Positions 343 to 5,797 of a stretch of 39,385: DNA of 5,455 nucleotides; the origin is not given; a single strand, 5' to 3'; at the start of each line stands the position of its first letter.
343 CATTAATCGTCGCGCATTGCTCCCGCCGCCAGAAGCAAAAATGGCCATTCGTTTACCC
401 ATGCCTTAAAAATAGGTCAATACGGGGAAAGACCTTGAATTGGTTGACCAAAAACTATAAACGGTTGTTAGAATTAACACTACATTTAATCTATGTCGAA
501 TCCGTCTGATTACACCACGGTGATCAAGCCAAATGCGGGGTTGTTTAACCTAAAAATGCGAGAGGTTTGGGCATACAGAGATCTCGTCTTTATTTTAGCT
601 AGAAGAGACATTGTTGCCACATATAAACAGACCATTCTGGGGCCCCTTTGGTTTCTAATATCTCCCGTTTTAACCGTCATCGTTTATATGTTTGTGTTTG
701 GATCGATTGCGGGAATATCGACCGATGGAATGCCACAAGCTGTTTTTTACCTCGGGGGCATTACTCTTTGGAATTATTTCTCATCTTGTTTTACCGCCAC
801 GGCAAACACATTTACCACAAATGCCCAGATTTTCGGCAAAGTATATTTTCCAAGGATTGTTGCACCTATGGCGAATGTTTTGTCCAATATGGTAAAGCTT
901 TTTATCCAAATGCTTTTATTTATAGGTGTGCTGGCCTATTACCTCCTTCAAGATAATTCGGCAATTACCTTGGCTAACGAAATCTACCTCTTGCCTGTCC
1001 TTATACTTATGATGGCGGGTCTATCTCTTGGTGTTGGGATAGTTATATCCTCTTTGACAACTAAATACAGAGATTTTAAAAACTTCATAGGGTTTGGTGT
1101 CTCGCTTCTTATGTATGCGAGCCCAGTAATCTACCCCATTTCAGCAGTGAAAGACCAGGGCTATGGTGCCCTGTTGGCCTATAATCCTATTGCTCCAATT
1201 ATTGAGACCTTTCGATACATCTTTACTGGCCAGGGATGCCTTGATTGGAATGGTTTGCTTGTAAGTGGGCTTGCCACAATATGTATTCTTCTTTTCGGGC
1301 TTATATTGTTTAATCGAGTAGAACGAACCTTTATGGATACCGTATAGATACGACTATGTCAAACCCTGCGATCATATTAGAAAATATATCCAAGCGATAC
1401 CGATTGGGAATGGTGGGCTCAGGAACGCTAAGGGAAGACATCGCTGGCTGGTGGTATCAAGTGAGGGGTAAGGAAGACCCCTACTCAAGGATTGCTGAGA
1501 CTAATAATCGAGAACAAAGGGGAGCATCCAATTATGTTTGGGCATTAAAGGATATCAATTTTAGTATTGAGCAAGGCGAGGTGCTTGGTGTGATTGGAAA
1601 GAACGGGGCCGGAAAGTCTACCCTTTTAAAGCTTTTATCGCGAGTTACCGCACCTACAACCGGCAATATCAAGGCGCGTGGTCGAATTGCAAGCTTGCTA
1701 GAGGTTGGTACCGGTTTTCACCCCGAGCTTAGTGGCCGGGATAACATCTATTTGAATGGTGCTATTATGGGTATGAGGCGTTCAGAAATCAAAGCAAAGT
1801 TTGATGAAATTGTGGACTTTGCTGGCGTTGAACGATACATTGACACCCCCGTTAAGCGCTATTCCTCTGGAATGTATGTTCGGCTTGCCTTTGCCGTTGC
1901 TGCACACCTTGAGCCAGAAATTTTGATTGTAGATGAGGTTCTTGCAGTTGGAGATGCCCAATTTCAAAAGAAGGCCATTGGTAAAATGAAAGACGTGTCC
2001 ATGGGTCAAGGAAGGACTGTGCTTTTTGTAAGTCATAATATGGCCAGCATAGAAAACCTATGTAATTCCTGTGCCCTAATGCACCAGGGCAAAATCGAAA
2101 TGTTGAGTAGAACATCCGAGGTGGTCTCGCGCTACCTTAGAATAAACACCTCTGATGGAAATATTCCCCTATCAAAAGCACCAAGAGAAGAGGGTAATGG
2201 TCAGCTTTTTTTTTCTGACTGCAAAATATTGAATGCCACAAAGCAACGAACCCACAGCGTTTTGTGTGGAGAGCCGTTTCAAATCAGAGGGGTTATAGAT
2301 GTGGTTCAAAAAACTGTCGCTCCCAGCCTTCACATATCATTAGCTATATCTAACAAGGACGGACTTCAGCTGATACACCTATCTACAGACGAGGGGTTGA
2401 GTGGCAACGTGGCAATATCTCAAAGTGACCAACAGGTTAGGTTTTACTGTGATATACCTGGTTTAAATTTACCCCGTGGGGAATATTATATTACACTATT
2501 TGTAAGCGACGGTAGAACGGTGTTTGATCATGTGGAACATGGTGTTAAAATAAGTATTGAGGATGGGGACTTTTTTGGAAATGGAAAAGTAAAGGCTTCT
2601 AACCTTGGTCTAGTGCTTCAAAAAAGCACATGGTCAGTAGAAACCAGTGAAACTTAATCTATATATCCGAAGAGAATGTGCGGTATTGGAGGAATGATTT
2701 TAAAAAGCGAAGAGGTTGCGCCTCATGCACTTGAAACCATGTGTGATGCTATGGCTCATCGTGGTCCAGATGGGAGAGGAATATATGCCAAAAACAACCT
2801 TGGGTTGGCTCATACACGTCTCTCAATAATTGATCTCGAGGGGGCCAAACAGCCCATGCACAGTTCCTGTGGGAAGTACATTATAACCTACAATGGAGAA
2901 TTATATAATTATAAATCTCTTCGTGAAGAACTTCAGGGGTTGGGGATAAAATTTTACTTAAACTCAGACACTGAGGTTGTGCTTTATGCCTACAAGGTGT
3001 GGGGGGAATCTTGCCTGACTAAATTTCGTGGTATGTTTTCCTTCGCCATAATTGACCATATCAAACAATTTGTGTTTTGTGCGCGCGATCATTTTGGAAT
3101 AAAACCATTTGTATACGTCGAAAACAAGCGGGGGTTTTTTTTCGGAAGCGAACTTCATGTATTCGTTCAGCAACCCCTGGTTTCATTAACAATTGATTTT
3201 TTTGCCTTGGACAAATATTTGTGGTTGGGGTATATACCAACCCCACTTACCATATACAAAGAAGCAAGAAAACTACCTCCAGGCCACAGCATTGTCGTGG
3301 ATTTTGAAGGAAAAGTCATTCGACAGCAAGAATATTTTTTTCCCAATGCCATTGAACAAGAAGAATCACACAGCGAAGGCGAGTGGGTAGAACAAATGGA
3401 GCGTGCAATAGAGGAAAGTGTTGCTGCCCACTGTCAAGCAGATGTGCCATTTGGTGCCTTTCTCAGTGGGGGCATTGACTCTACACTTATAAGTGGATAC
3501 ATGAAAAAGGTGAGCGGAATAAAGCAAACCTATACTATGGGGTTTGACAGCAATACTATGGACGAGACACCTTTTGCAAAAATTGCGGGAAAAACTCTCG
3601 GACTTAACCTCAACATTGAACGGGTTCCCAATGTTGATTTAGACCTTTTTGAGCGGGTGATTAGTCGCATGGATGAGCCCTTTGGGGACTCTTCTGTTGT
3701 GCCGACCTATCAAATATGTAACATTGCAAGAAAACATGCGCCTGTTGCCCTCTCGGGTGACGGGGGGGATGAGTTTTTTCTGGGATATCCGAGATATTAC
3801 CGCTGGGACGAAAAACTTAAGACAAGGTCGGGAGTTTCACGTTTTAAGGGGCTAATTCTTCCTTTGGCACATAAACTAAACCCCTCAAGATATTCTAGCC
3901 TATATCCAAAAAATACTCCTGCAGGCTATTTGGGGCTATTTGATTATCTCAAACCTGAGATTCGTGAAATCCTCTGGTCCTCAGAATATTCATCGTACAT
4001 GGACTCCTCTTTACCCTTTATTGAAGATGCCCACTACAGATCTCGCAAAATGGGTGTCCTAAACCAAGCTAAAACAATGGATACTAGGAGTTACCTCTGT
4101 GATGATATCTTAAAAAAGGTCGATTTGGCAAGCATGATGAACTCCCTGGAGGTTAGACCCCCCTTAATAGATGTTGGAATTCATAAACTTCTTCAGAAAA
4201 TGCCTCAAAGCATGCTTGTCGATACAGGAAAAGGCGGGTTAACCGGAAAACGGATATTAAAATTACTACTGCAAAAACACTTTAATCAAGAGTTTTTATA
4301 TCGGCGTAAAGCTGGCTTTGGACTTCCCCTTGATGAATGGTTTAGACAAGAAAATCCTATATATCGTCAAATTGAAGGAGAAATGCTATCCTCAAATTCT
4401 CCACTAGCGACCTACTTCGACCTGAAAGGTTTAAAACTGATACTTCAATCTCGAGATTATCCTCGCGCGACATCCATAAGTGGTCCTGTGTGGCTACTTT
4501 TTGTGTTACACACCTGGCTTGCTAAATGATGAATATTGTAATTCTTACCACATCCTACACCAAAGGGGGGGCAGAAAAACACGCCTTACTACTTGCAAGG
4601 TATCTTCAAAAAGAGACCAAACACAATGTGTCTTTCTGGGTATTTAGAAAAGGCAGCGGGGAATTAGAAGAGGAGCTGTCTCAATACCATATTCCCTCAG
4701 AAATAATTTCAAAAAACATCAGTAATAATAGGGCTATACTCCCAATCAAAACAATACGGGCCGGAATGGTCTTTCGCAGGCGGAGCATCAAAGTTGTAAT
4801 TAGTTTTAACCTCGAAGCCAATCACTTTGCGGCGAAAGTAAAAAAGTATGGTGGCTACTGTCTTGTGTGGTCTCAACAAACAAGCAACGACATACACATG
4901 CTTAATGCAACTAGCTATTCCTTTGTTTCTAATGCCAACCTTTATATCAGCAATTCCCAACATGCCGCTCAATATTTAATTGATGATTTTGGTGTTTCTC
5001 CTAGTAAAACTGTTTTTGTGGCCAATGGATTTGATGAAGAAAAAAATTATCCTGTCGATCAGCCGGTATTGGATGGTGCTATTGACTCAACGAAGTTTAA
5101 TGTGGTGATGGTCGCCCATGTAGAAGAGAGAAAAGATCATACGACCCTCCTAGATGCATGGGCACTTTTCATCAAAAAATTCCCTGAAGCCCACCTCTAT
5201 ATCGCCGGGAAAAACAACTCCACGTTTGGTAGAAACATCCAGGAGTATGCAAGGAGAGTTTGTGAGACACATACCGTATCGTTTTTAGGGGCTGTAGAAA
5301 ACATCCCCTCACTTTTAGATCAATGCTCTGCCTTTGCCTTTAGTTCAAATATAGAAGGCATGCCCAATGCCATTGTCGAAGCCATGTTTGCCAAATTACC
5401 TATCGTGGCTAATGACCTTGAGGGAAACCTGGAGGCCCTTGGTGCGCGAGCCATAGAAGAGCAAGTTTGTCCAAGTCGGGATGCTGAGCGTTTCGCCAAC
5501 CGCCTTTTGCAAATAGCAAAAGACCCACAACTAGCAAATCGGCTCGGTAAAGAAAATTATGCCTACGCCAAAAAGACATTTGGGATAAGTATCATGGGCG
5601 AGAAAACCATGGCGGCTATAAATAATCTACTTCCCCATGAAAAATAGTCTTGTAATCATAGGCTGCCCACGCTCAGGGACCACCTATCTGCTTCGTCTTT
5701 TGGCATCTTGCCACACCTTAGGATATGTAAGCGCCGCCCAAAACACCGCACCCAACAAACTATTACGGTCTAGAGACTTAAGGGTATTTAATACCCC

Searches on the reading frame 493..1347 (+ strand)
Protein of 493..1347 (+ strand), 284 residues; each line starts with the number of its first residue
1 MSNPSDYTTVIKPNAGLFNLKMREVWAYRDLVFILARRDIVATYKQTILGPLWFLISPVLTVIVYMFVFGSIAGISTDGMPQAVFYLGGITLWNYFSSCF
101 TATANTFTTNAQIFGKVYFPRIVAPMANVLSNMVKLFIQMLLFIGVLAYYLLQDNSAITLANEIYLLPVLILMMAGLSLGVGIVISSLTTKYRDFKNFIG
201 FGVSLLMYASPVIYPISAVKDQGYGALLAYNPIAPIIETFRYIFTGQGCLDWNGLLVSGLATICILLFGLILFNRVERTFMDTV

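Call 6: search_protein_families(library=pfam, proteins=[window:493-1347:+], max_evalue=0.001)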
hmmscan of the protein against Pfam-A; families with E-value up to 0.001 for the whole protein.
window:493-1347:+ (284 aa): 1 family
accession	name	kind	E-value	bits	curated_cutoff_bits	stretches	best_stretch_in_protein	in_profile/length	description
PF01061.29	ABC2_membrane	-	1.6e-17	64.2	26.9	1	32-244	3-210/211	ABC-2 type transporter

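Call 10: search_protein_families(library=ncbifam, proteins=[window:493-1347:+], max_evalue=0.00001)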
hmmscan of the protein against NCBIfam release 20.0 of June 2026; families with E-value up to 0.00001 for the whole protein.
window:493-1347:+ (284 aa): 2 families
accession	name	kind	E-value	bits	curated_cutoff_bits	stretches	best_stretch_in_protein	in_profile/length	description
NF050109.1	galactan_ABC_perm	equivalog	3.3e-17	62.9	380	1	22-271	14-260/272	galactan export ABC transporter permease subunit Wzm/RfbD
NF050053.1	CapPschTportKpsM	equivalog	2.2e-11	44.2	300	1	45-273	19-247/257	capsule polysaccharide transporter KpsM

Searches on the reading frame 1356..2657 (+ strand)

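Call 6: search_protein_families(library=pfam, proteins=[window:1356-2657:+], max_evalue=0.001)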
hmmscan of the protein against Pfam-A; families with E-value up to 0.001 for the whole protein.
window:1356-2657:+ (433 aa): 3 families
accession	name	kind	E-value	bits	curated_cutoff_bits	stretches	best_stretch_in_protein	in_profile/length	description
PF00005.33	ABC_tran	-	1.8e-22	80.8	25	1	64-195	1-135/137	ABC transporter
PF14524.12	Wzt_C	-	2.8e-12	47.3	30.4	1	278-403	4-131/143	Wzt C-terminal domain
PF13304.12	AAA_21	-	0.00019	22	27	0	78-97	3-22/304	AAA domain, putative AbiEii toxin, Type IV TA system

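Call 10: search_protein_families(library=ncbifam, proteins=[window:1356-2657:+], max_evalue=0.00001)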
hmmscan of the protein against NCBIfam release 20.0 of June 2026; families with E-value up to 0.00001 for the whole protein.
window:1356-2657:+ (433 aa): 178 families (the best 25 are shown)
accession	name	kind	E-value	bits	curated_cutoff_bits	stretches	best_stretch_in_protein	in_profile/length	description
NF010065.0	PRK13545.1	equivalog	8.7e-56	189.7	538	1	55-261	31-235/549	teichoic acids export protein ATP-binding subunit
NF050108.1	galactan_ABC_ATP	equivalog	1.3e-53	181.7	400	1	60-260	41-240/244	galactan export ABC transporter ATP-binding subunit Wzt/RfbE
NF010066.0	PRK13546.1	equivalog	1.3e-45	155.8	320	1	59-261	35-235/264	teichoic acids export ABC transporter ATP-binding subunit TagH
TIGR01188.1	drrA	subfamily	1.5e-31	109.8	312.45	1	62-249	7-204/302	daunorubicin resistance ABC transporter, ATP-binding protein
TIGR04521.1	ECF_ATPase_2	equivalog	1.1e-29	103.4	330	2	136-268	111-244/279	energy-coupling factor transporter ATPase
NF040933.2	ABC_arch_GlcV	equivalog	3.3e-27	95.3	450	1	59-264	17-239/357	glucose ABC transporter ATP-binding protein GlcV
TIGR04520.1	ECF_ATPase_1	equivalog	3.6e-26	92.2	315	2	138-272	106-239/269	energy-coupling factor transporter ATPase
NF010060.0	PRK13537.1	equivalog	1.9e-24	86.1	521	1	64-246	31-223/314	nodulation factor ABC transporter ATP-binding protein NodI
NF010059.0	PRK13536.1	equivalog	1.1e-23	83.5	549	1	64-246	59-251/342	nodulation factor ABC transporter ATP-binding protein NodI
TIGR02769.1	nickel_nikE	equivalog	1.2e-23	84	332.55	2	140-248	121-230/265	nickel import ATP-binding protein NikE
TIGR00968.1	3a0106s01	subfamily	3.2e-23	82.5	342.75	1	62-257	14-219/237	sulfate ABC transporter ATP-binding protein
TIGR01288.1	nodI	equivalog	3.2e-23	82.2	424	1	64-246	20-212/303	nodulation factor ABC transporter ATP-binding protein NodI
NF033858.1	ABC2_perm_RbbA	equivalog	6.7e-23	80.5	1050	1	63-257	281-485/909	ribosome-associated ATPase/putative transporter RbbA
NF047568.1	PSM_export_PmtC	equivalog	8.9e-23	81.2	375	1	63-247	15-198/290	phenol-soluble modulin export ABC transporter ATP-binding protein PmtC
NF010158.0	PRK13637.1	equivalog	2.2e-22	79.5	390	2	136-258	110-234/287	energy-coupling factor transporter ATPase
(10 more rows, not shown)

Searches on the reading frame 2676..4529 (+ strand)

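Call 6: search_protein_families(library=pfam, proteins=[window:2676-4529:+], max_evalue=0.001)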
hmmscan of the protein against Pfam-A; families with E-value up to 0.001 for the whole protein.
window:2676-4529:+ (617 aa): 3 families
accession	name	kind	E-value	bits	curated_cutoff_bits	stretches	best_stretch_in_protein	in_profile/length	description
PF00733.27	Asn_synthase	-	5.4e-60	204.3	21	1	241-615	2-353/354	Asparagine synthase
PF13537.11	GATase_7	-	1.2e-41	142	25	1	46-164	1-122/123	Glutamine amidotransferase domain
PF13522.11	GATase_6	-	2.3e-39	134.8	27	1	31-159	1-130/130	Glutamine amidotransferase domain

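Call 10: search_protein_families(library=ncbifam, proteins=[window:2676-4529:+], max_evalue=0.00001)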
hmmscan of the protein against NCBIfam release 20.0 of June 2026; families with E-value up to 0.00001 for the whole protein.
window:2676-4529:+ (617 aa): 9 families
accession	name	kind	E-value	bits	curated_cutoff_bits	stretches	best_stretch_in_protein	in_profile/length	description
TIGR03108.1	eps_aminotran_1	hypoth_equivalog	9.3e-141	470.5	816.9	1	1-615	1-625/628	XrtA/PEP-CTERM system amidotransferase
TIGR01536.1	asn_synth_AEB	equivalog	2.6e-113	379.8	267.1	1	2-548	1-517/517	asparagine synthase (glutamine-hydrolyzing)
TIGR03104.1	trio_amidotrans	equivalog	7.6e-95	318.3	570.1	2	1-378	1-387/589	N-acetylglutaminylglutamine amidotransferase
NF006949.0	PRK09431.1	equivalog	5e-62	210.2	499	2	1-166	1-168/554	asparagine synthase B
NF033535.1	lass_lactam_cya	exception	5.3e-58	197.1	525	1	1-367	1-375/668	lasso peptide isopeptide bond-forming cyclase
TIGR01134.1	purF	equivalog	1.3e-09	38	350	1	41-159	65-195/432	amidophosphoribosyltransferase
NF033561.1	macrolact_Ik_Al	subfamily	1.2e-06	27.4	300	1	192-369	153-332/561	albusnodin/ikarugamycin family macrolactam cyclase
NF001484.0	PRK00331.1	subfamily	1.4e-06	27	381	0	40-164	65-199/601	isomerizing glutamine--fructose-6-phosphate transaminase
TIGR01135.1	glmS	equivalog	1.5e-06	27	418.05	1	40-165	64-199/607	glutamine--fructose-6-phosphate transaminase (isomerizing)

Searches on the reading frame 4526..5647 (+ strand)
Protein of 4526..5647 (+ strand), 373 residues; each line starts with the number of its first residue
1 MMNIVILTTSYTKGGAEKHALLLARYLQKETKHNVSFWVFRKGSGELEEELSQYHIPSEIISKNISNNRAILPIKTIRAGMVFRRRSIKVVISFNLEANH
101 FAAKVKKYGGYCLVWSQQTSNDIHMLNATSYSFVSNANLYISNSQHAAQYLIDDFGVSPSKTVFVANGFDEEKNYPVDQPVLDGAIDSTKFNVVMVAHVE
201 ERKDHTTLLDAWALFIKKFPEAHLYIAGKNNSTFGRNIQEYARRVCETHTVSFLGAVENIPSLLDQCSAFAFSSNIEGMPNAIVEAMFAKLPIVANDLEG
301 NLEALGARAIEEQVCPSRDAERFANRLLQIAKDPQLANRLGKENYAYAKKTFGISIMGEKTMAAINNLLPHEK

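Call 6: search_protein_families(library=pfam, proteins=[window:4526-5647:+], max_evalue=0.001)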
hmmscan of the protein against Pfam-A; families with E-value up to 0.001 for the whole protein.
window:4526-5647:+ (373 aa): 4 families
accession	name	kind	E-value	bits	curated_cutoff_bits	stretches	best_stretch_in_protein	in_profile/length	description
PF00534.26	Glycos_transf_1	-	5.6e-24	85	26.4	1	185-345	10-170/172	Glycosyl transferases group 1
PF13692.12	Glyco_trans_1_4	-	1.9e-23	83.7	27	1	192-333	3-142/142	Glycosyl transferases group 1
PF13439.12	Glyco_transf_4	-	6.5e-12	46.2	28.5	1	14-172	2-169/170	Glycosyltransferase Family 4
PF20706.3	GT4-conflict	-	9.5e-05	22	26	1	160-337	172-361/385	Family 4 Glycosyltransferase in conflict systems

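Call 10: search_protein_families(library=ncbifam, proteins=[window:4526-5647:+], max_evalue=0.00001)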
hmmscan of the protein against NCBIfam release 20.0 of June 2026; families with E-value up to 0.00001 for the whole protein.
window:4526-5647:+ (373 aa): 16 families
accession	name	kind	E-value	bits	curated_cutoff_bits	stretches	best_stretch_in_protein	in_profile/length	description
TIGR03088.1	stp2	hypoth_equivalog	2e-28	99.5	409.05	1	139-362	139-367/374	TIGR03088 family PEP-CTERM/XrtA system glycosyltransferase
NF041876.1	EPS_EpsE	equivalog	1.4e-16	60.7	400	1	187-354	211-382/389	exopolysaccharide biosynthesis GT4 family glycosyltransferase EpsE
TIGR04047.1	MSMEG_0565_glyc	hypoth_equivalog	6.3e-16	58.4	259.85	1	134-336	136-344/373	MSMEG_0565 family glycosyltransferase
NF038229.1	Glyco4_Geo_Pelo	equivalog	3.3e-14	52.7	400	1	136-355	109-323/338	GPMC system family 4 glycosyltransferase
TIGR04348.1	TIGR04348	equivalog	4.3e-14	52.3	300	1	187-348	134-292/310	selenoneine biosynthesis selenosugar synthase SenB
NF011726.0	PRK15179.1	equivalog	1.1e-12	47.1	733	1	140-308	462-633/694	Vi polysaccharide biosynthesis protein TviE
NF050056.1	ProtGlycPglH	equivalog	8.3e-11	41.6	600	1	192-368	181-353/354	GalNAc-alpha-(1->4)-GalNAc-alpha-(1->3)-diNAcBac-PP-undecaprenol alpha-1,4-N-acetyl-D-galactosaminyltransferase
NF050063.1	ProtGlycPglJ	equivalog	9.9e-11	41.4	500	1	135-350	143-349/363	N-acetylgalactosamine-N,N'-diacetylbacillosaminyl-diphospho-undecaprenol 4-alpha-N-acetylgalactosaminyltransferase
TIGR04157.1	glyco_rSAM_CFB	subfamily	8.1e-10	38.2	400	1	122-362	155-403/406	TIGR04157 family glycosyltransferase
TIGR02149.1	glgA_Coryne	subfamily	8.9e-09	34.9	302.4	1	135-364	143-386/391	glycogen synthase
NF038011.1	PelF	equivalog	9e-09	34.9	100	1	152-300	273-417/489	GT4 family glycosyltransferase PelF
TIGR03999.1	thiol_BshA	equivalog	1.6e-08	33.9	273.7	1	166-355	173-360/375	N-acetyl-alpha-D-glucosaminyl L-malate synthase BshA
NF038295.1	EPS_HpsP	equivalog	1.2e-07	31.1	550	1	151-368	168-387/388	hormogonium polysaccharide biosynthesis glycosyltransferase HpsP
TIGR03449.1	mycothiol_MshA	equivalog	2.3e-07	30.1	462.5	1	130-355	158-390/406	D-inositol-3-phosphate glycosyltransferase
NF041010.1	glycosy_Agl16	equivalog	2.4e-06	26.7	575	1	132-349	129-333/352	glycosylation protein Agl16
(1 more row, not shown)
